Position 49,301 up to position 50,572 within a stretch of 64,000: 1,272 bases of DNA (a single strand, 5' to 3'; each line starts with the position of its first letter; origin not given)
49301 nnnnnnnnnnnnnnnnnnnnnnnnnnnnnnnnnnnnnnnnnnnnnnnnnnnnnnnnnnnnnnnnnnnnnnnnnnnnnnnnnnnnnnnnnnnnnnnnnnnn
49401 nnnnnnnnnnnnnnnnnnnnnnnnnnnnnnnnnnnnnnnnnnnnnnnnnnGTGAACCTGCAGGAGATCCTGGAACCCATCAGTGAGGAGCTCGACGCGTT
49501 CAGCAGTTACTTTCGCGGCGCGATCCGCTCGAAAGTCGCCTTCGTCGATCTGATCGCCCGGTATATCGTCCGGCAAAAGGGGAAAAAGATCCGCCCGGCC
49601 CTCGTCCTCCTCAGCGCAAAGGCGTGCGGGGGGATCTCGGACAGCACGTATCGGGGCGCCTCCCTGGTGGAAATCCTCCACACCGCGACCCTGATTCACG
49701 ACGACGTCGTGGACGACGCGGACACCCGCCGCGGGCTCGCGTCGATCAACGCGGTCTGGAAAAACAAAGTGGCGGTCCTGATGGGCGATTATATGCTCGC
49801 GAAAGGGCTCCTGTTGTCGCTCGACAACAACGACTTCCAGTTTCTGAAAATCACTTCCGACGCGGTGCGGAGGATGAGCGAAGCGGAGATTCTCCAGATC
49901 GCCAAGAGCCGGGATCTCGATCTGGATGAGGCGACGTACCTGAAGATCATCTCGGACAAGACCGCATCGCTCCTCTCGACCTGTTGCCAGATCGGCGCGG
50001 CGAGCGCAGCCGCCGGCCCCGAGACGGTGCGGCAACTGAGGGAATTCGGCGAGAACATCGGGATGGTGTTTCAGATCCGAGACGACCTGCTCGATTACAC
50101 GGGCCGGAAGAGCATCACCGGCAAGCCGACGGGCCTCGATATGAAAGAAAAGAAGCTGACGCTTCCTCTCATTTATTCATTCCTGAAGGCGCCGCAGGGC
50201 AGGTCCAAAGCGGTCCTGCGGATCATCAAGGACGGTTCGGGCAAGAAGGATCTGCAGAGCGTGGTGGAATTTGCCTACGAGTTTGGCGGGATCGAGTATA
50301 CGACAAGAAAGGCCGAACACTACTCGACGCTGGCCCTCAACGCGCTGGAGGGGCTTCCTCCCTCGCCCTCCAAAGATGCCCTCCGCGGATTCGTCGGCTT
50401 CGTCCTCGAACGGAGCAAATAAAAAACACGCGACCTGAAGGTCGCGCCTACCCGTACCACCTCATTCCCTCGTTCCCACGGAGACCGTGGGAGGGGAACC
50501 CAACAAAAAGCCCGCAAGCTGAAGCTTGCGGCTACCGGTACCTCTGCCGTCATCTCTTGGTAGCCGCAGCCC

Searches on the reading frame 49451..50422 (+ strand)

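Call 64: search_protein_families(library=pfam, proteins=[window:49451-50422:+])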
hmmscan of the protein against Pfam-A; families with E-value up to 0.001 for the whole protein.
window:49451-50422:+ (323 aa): 1 family
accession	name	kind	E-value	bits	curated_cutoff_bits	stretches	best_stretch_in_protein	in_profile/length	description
PF00348.22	polyprenyl_synt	-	7.1e-65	219.1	27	1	34-272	6-248/251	Polyprenyl synthetase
